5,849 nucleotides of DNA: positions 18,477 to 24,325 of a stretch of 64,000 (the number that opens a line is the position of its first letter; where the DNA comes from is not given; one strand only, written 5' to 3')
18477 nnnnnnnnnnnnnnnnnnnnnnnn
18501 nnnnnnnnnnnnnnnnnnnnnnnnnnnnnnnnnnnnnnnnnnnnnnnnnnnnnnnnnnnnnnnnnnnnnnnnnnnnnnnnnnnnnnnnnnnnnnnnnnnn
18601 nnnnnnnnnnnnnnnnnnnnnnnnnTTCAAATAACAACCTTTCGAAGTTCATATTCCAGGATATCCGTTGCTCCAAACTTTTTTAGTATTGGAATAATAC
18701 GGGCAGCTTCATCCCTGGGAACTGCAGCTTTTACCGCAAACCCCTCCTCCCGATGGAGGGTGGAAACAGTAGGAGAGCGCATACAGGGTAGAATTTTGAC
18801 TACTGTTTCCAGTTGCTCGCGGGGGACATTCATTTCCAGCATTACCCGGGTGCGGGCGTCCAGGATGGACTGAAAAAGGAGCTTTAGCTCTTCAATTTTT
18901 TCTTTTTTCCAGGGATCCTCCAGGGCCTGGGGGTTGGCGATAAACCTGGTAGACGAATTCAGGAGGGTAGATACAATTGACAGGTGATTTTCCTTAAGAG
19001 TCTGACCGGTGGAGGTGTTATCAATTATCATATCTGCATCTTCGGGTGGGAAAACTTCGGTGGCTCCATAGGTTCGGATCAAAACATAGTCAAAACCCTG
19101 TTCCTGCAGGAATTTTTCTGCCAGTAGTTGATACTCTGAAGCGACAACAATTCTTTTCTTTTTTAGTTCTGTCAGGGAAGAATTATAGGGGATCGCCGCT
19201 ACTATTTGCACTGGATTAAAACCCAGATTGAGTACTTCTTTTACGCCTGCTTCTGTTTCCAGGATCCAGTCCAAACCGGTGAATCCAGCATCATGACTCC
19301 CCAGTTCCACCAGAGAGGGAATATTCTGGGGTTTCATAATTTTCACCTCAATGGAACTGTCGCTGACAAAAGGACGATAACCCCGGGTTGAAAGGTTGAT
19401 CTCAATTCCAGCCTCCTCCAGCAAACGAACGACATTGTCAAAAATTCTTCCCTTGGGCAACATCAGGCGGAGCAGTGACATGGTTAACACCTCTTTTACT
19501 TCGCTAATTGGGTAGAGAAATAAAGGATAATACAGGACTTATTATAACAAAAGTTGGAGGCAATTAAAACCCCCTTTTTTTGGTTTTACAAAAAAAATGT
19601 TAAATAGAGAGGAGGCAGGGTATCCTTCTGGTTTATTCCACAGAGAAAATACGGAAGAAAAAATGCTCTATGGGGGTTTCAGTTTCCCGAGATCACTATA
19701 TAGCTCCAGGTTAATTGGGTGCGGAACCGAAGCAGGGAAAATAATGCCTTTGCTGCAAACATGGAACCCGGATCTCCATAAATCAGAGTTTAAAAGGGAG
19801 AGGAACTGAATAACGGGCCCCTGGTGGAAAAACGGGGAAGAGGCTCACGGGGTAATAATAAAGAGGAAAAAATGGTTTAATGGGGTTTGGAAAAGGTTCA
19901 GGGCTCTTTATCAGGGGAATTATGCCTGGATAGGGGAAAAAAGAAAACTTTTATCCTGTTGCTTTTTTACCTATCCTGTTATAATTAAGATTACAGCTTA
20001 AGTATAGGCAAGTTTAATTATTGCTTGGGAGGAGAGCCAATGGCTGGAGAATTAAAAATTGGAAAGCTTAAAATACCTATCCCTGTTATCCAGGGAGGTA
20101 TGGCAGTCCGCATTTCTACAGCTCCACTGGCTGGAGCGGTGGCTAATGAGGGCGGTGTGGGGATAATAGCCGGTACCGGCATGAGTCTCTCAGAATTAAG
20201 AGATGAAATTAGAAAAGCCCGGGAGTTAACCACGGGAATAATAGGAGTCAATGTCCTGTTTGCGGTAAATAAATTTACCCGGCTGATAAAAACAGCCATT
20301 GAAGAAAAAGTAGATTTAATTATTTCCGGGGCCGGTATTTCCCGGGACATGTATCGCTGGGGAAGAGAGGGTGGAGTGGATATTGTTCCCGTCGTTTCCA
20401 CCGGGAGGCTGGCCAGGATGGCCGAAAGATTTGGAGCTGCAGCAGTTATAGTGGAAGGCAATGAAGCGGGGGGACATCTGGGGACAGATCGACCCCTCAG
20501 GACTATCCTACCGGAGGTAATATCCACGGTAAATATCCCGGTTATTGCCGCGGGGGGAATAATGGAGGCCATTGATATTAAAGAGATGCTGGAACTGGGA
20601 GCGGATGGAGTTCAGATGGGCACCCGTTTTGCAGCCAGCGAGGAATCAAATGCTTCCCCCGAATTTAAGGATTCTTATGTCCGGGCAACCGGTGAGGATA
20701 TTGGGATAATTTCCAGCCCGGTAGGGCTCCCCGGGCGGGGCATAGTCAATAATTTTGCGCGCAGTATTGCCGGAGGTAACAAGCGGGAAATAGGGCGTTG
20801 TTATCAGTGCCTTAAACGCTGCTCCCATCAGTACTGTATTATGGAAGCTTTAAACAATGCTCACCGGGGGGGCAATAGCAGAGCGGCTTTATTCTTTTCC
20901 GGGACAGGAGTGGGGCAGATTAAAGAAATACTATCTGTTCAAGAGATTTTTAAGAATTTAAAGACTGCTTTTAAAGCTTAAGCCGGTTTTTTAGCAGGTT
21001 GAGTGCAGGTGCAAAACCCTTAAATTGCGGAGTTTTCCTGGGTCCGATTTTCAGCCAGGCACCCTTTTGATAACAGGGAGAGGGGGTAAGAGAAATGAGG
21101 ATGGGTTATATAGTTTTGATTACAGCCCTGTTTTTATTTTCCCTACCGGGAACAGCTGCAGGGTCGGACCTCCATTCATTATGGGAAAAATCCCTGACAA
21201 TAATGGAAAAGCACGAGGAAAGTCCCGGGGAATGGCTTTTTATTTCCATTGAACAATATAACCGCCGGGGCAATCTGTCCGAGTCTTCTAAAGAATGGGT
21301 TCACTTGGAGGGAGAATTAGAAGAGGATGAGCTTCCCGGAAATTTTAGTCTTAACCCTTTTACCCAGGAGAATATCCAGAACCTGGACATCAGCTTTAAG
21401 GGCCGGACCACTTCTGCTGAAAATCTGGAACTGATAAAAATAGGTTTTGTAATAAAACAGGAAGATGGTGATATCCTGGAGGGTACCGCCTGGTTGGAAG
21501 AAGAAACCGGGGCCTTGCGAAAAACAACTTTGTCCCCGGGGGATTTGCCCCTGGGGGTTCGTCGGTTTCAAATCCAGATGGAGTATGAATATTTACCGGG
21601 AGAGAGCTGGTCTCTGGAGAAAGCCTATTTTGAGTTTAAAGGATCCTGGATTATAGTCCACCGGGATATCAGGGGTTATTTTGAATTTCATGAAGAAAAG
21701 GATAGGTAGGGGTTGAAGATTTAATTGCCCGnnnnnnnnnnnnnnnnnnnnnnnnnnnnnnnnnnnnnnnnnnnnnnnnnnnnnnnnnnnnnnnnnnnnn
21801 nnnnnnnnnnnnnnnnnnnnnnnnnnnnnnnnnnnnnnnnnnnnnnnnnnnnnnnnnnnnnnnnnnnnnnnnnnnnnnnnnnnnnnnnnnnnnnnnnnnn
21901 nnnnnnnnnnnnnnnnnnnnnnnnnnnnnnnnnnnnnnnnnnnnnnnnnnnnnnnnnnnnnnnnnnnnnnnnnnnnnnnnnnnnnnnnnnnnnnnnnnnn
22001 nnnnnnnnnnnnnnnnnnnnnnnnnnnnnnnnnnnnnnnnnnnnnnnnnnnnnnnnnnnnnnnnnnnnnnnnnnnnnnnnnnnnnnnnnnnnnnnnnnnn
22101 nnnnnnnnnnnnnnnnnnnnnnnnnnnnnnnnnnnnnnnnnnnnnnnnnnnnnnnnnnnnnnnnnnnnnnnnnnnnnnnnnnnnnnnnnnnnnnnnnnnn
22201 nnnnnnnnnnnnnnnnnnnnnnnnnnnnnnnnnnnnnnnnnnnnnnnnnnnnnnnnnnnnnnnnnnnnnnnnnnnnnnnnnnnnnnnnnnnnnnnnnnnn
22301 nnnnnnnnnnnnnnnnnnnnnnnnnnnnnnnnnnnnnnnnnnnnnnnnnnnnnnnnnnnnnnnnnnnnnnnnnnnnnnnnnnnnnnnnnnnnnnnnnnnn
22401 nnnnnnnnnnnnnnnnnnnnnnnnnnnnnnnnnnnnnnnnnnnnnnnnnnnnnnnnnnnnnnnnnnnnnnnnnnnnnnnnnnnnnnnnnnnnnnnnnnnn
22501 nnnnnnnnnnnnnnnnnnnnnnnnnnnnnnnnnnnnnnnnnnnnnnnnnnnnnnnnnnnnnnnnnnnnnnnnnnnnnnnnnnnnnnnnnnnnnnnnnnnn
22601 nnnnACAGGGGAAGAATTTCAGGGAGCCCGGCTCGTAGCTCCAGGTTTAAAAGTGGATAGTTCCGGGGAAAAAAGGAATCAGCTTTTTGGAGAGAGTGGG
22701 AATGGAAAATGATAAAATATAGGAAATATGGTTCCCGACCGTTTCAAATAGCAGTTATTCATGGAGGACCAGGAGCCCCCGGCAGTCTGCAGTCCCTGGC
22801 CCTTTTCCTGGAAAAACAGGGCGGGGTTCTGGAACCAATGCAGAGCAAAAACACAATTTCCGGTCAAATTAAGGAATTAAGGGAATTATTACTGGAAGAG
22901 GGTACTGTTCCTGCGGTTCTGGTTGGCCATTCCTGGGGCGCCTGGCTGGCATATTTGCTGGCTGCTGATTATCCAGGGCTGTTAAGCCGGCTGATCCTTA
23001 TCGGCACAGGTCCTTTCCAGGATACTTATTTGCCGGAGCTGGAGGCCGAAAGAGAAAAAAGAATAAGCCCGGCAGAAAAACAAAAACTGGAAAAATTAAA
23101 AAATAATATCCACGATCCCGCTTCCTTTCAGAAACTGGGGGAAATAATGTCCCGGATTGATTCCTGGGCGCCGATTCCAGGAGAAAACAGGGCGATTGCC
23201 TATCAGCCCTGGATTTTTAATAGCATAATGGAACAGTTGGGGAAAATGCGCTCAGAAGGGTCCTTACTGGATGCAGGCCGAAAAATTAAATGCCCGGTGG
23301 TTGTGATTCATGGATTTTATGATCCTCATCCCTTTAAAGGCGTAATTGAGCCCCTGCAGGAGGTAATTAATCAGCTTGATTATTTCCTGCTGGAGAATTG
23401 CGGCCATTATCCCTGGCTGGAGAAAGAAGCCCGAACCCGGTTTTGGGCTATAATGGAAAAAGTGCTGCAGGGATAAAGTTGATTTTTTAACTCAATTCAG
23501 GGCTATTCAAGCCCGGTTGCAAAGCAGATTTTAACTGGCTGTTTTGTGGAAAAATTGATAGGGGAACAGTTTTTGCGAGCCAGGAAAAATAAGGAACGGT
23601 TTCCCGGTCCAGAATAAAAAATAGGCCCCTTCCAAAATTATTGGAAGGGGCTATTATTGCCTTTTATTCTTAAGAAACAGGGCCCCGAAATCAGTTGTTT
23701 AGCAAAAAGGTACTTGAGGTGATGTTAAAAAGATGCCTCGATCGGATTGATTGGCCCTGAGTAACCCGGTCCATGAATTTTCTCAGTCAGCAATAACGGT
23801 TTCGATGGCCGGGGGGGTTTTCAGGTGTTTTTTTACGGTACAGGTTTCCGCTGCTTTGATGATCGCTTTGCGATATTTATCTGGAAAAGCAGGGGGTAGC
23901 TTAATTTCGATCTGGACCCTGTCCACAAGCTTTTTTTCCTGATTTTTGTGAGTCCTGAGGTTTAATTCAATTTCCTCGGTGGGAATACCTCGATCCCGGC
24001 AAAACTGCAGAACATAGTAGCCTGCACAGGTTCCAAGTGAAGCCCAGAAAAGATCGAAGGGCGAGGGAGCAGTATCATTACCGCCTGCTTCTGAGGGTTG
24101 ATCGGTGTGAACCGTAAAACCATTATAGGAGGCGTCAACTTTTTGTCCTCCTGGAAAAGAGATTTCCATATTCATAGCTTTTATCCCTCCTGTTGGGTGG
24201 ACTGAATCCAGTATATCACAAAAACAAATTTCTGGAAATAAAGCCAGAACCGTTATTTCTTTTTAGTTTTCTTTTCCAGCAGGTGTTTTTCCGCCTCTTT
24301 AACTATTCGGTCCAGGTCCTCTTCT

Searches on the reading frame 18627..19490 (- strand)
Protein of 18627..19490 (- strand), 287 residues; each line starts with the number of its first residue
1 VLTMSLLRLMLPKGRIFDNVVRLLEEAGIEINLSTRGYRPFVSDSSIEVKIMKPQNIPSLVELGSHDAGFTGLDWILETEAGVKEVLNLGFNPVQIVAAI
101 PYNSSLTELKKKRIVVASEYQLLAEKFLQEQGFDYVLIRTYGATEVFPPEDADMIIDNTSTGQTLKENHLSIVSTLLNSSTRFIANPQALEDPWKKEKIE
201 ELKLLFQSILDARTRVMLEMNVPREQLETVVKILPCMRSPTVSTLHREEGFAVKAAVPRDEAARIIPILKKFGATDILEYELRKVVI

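Call 5: search_protein_families(library=pfam, proteins=[window:18627-19490:-], max_evalue=0.01)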
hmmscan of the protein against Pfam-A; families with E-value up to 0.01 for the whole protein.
window:18627-19490:- (287 aa): 2 families
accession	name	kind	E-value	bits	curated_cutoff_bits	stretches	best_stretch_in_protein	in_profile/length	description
PF01634.23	HisG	-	1.2e-38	132.9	25.5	1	53-203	1-153/158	ATP phosphoribosyltransferase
PF08029.16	HisG_C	-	5.1e-25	87.8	23.5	1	212-284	1-73/73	HisG, C-terminal domain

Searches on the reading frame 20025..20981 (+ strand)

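Call 39: search_protein_families(library=pfam, proteins=[window:20025-20981:+], max_evalue=0.0001)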
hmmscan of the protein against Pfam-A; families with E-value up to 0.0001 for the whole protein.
window:20025-20981:+ (318 aa): 6 families
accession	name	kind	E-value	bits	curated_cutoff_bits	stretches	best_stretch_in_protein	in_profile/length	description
PF03060.21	NMO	-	1.4e-56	192.7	28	2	84-312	102-328/331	Nitronate monooxygenase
PF00478.31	IMPDH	-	1.6e-10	41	25.6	1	165-212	202-249/345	IMP dehydrogenase / GMP reductase domain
PF05690.20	ThiG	-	7.2e-07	29.2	23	1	128-207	135-212/247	Thiazole biosynthesis protein ThiG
PF01070.24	FMN_dh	-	3.2e-05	23.6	24.9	1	128-202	230-305/350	FMN-dependent dehydrogenase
PF00977.27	His_biosynth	-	3.8e-05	23.7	23.6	1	130-202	152-222/228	Histidine biosynthesis protein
PF01180.27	DHO_dh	-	4.5e-05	23.2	27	1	162-203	230-273/291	Dihydroorotate dehydrogenase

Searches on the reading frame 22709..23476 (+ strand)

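Call 40: search_protein_families(library=pfam, proteins=[window:22709-23476:+], max_evalue=0.0001)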
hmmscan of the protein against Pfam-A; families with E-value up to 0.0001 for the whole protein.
window:22709-23476:+ (255 aa): 3 families
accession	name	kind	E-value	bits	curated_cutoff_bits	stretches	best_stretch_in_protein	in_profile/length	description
PF00561.26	Abhydrolase_1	-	8.2e-09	35.9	25.8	1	67-239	69-244/245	alpha/beta hydrolase fold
PF12697.13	Abhydrolase_6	-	9.4e-09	36.7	26.3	1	56-239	53-210/217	Alpha/beta hydrolase family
PF12146.15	Hydrolase_4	-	3.4e-05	23.7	27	1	63-117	72-118/239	Serine aminopeptidase, S33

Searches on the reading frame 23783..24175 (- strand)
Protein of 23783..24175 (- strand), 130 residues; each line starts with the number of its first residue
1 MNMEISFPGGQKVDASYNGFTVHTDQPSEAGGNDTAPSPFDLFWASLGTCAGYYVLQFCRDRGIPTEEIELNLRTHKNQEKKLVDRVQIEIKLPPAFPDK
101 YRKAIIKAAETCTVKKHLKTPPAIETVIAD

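Call 40: search_protein_families(library=pfam, proteins=[window:23783-24175:-], max_evalue=0.0001)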
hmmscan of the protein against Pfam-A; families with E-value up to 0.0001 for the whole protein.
window:23783-24175:- (130 aa): 1 family
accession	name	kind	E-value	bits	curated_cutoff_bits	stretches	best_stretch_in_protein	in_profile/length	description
PF02566.24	OsmC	-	1.9e-16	60.7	27.5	1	32-126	1-99/100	OsmC-like protein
